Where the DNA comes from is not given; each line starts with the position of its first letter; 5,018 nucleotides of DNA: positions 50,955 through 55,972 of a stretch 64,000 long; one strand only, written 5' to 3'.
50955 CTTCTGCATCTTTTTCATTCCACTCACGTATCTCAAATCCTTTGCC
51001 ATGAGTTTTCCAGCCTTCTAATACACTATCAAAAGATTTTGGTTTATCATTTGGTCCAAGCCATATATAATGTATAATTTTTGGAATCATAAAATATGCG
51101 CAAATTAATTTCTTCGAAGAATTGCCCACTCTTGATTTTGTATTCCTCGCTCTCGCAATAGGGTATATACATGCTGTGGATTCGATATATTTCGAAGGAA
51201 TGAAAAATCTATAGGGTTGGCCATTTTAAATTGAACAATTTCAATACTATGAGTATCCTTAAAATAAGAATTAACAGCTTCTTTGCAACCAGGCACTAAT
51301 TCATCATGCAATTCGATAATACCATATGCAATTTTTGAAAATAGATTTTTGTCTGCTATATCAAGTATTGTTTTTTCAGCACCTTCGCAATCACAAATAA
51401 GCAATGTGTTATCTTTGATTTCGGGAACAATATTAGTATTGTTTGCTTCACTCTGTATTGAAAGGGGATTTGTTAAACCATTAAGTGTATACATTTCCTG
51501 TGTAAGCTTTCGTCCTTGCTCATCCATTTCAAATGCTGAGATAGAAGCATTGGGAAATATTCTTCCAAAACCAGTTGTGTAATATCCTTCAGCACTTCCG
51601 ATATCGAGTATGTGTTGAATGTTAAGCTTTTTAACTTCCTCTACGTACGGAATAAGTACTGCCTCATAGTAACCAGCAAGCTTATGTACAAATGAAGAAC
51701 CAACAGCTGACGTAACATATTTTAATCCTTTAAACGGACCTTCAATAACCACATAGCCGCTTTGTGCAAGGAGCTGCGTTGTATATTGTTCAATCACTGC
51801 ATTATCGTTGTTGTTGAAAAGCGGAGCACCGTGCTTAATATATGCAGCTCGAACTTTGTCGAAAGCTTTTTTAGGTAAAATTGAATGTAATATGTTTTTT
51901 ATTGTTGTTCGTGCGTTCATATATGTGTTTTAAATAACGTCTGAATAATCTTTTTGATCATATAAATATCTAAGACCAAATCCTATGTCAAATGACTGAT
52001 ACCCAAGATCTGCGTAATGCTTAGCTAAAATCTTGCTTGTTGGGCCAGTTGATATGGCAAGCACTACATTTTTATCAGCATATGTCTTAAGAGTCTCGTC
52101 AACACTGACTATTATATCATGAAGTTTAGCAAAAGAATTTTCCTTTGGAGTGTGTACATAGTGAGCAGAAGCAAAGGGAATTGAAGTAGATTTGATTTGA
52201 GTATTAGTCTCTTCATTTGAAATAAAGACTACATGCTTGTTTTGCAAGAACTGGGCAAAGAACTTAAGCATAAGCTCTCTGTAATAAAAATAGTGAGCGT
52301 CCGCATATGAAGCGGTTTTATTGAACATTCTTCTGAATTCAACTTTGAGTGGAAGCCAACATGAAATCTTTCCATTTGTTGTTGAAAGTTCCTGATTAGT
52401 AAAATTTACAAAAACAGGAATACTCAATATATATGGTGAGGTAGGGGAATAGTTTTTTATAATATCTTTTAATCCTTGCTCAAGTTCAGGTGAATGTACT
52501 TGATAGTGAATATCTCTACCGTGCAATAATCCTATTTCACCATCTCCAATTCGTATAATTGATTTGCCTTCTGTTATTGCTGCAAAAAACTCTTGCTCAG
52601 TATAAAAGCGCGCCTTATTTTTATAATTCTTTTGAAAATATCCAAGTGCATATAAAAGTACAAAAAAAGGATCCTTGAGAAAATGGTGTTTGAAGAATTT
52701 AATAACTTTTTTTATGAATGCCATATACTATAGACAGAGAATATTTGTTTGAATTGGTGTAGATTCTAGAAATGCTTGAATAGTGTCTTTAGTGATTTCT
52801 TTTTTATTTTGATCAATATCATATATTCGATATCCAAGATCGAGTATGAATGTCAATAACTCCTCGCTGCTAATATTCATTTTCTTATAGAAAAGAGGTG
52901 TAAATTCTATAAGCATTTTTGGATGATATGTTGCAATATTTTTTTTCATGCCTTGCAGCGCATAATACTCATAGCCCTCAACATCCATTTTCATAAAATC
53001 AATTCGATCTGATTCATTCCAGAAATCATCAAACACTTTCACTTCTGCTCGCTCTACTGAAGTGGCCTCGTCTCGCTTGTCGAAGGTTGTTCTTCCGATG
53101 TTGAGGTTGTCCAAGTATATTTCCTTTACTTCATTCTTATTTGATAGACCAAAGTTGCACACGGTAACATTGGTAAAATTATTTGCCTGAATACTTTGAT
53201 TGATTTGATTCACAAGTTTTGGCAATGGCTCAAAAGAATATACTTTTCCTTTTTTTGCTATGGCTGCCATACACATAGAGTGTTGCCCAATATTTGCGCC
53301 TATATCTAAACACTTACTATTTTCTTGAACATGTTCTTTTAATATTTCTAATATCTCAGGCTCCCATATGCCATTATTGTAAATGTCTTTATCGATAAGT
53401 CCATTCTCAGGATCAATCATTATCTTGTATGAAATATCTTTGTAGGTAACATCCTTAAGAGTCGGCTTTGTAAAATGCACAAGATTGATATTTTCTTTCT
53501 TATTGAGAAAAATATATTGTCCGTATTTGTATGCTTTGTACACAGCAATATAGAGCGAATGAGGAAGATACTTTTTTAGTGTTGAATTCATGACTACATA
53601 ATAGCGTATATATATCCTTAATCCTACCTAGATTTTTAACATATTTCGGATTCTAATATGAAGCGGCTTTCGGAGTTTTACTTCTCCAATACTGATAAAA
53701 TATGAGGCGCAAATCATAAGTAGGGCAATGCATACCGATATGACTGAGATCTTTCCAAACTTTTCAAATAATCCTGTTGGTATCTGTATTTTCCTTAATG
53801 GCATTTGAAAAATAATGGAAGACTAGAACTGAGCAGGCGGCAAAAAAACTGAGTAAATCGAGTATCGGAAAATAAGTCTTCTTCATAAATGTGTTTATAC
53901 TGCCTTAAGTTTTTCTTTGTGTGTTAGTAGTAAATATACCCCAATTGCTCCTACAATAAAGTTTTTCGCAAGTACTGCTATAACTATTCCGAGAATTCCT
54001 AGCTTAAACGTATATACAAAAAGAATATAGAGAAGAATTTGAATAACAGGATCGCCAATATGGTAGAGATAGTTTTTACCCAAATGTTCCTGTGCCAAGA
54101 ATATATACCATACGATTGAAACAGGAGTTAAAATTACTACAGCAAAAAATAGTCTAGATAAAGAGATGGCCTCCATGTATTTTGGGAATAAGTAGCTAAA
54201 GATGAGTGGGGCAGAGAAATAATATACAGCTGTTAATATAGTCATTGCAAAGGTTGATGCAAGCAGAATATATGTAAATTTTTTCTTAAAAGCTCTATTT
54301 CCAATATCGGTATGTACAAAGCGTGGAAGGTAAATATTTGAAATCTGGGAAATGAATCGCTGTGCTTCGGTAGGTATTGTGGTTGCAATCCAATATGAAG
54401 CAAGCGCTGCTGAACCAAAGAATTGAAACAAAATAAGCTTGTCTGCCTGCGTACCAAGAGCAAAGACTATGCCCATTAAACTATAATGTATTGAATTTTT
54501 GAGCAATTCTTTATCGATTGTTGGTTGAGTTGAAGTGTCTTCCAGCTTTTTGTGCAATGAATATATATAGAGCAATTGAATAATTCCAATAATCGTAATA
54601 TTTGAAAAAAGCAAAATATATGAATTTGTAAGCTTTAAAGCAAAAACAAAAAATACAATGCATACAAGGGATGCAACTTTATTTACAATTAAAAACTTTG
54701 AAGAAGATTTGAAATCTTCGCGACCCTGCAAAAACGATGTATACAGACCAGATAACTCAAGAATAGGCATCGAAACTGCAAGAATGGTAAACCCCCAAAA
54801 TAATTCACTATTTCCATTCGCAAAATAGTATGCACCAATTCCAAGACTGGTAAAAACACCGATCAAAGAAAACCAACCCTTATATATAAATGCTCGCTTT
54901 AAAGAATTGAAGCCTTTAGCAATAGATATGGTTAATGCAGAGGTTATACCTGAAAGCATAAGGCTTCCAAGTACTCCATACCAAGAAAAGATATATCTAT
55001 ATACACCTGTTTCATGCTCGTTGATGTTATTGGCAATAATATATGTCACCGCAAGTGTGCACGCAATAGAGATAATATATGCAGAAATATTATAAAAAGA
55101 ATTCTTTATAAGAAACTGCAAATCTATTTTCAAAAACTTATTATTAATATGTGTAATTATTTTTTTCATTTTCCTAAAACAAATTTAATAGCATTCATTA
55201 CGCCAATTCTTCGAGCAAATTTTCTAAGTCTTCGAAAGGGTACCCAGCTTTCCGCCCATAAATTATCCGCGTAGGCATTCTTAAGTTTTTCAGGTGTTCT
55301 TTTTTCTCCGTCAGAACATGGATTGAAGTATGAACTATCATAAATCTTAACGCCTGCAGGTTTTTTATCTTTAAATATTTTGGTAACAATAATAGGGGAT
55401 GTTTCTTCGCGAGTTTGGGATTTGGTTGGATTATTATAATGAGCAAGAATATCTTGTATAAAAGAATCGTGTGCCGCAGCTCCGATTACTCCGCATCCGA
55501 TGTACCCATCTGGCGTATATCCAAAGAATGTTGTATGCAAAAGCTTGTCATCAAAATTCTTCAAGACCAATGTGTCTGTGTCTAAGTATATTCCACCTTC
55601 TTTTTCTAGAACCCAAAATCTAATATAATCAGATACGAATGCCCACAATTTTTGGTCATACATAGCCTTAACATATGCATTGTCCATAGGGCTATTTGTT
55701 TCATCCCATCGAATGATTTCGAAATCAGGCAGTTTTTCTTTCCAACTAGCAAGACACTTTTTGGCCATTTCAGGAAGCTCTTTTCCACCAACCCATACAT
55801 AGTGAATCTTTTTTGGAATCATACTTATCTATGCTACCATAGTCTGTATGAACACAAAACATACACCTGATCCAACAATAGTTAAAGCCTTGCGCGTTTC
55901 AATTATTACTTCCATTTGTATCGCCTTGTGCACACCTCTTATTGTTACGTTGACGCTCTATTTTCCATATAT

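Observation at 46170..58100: Wzx + Wzy_C-TPR glycan locus built from diverged paralog pairs; candidate PglL-like protein O-glycosylation (pilin glycosylation?) system in an LPS-less genome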

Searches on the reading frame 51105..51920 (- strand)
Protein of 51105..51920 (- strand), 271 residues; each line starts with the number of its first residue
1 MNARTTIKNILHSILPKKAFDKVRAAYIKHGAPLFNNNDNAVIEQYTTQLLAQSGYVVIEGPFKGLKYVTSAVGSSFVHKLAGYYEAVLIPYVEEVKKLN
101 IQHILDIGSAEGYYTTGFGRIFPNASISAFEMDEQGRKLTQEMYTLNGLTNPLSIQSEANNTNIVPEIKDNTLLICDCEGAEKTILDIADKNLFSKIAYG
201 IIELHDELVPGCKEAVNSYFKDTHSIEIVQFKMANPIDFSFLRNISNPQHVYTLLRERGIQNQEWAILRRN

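Call 3: search_protein_families(library=pfam, proteins=[window:51105-51920:-], max_evalue=0.01)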
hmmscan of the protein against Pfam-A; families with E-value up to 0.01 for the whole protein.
window:51105-51920:- (271 aa): 0 families

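Call 34: search_protein_families(library=ncbifam, proteins=[window:51105-51920:-], max_evalue=0.01)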
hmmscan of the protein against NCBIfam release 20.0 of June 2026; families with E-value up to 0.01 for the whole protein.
window:51105-51920:- (271 aa): 2 families
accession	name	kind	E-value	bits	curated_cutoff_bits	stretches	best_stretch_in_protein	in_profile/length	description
TIGR01444.1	fkbM_fam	subfamily_domain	2.1e-07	31.5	37.7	1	104-156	2-53/143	FkbM family methyltransferase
TIGR02469.1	CbiT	equivalog_domain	0.00025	21.3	78.3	1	98-193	14-112/124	precorrin-6Y C5,15-methyltransferase (decarboxylating) subunit CbiT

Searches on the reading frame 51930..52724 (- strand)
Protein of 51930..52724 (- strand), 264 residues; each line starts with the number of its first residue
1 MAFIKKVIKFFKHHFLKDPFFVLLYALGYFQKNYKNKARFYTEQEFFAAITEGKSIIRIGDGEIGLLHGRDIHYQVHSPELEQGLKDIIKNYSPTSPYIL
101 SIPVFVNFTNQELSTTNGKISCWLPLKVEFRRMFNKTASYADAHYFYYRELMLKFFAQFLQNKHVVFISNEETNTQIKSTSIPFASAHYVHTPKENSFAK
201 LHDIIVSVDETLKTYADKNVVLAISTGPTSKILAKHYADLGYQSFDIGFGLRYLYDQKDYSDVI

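Call 3: search_protein_families(library=pfam, proteins=[window:51930-52724:-], max_evalue=0.01)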
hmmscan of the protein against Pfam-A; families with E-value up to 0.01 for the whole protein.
window:51930-52724:- (264 aa): 1 family
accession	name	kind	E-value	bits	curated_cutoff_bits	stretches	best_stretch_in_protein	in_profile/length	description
PF08759.17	GT-D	-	1.1e-15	58.5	27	1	56-248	1-198/225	Glycosyltransferase GT-D fold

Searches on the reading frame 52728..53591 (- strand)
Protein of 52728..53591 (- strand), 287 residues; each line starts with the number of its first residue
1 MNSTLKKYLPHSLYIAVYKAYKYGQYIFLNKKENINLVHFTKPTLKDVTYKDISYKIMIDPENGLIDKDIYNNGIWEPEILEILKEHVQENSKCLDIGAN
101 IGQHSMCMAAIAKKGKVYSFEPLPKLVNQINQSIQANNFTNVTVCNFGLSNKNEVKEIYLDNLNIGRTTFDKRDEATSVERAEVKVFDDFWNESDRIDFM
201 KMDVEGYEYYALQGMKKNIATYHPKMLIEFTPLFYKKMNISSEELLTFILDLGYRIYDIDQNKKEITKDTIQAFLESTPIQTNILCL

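Call 3: search_protein_families(library=pfam, proteins=[window:52728-53591:-], max_evalue=0.01)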
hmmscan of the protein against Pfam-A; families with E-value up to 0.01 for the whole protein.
window:52728-53591:- (287 aa): 6 families
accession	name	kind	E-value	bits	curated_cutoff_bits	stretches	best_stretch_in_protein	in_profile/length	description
PF05050.19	Methyltransf_21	-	1.6e-22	80.9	22.7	1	96-256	1-173/173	Methyltransferase FkbM domain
PF05575.17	V_cholerae_RfbT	-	3e-06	27.2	27.9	1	73-186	62-179/286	Vibrio cholerae RfbT protein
PF01135.25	PCMT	-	3.7e-06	27.3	20.3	1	35-144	28-128/210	Protein-L-isoaspartate(D-aspartate) O-methyltransferase (PCMT)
PF02475.24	TRM5-TYW2_MTfase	-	0.00016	22.1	28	1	85-144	31-90/164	TRM5/TYW2 methyltransferase domain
PF06080.18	DUF938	-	0.0014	18.9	27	1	79-143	13-78/202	Protein of unknown function (DUF938)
PF02390.23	Methyltransf_4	-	0.006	16.5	24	0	91-146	2-57/173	Putative methyltransferase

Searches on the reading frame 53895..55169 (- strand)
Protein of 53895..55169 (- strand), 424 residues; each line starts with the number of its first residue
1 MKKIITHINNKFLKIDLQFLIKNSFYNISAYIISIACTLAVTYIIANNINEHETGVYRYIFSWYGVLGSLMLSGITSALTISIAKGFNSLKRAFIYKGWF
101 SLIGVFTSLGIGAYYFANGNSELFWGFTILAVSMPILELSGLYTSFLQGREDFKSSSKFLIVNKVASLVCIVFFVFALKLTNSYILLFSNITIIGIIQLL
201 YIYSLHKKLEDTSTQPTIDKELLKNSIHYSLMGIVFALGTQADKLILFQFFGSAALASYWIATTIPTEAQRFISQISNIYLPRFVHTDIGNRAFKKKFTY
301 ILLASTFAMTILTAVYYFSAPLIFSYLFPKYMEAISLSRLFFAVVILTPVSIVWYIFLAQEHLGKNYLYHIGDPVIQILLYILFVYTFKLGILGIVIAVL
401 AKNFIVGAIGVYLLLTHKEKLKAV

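Call 3: search_protein_families(library=pfam, proteins=[window:53895-55169:-], max_evalue=0.01)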
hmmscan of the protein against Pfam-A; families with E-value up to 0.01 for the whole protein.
window:53895-55169:- (424 aa): 1 family
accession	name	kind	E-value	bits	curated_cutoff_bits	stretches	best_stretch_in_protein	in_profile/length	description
PF01943.22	Polysacc_synt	-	9.9e-11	42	28.2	1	21-285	2-271/274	Polysaccharide biosynthesis protein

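Call 34: search_protein_families(library=ncbifam, proteins=[window:53895-55169:-], max_evalue=0.01)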
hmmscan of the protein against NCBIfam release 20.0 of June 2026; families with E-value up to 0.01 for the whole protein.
window:53895-55169:- (424 aa): 0 families

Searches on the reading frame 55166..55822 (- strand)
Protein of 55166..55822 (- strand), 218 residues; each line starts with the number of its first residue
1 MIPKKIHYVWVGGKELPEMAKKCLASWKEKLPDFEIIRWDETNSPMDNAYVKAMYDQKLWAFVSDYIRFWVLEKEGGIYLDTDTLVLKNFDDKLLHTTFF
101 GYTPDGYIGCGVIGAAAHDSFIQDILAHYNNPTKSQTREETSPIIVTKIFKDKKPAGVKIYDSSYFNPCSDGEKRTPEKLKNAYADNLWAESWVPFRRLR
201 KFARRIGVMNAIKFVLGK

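Call 4: search_protein_families(library=pfam, proteins=[window:55166-55822:-], max_evalue=0.01)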
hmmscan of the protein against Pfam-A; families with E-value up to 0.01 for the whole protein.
window:55166-55822:- (218 aa): 3 families
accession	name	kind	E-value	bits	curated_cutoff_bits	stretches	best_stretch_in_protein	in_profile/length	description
PF04488.21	Gly_transf_sug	-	1.1e-13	52.2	23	1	17-98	1-91/93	Glycosyltransferase sugar-binding region containing DXD motif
PF05704.18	Caps_synth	-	2.4e-11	44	24.5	1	4-102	48-152/278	Capsular polysaccharide synthesis protein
PF12919.13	TcdA_TcdB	-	7.4e-10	39.1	23.6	2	47-85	157-195/382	TcdA/TcdB catalytic glycosyltransferase domain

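Call 34: search_protein_families(library=ncbifam, proteins=[window:55166-55822:-], max_evalue=0.01)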
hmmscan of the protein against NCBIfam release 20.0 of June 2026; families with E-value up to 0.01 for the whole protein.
window:55166-55822:- (218 aa): 0 families
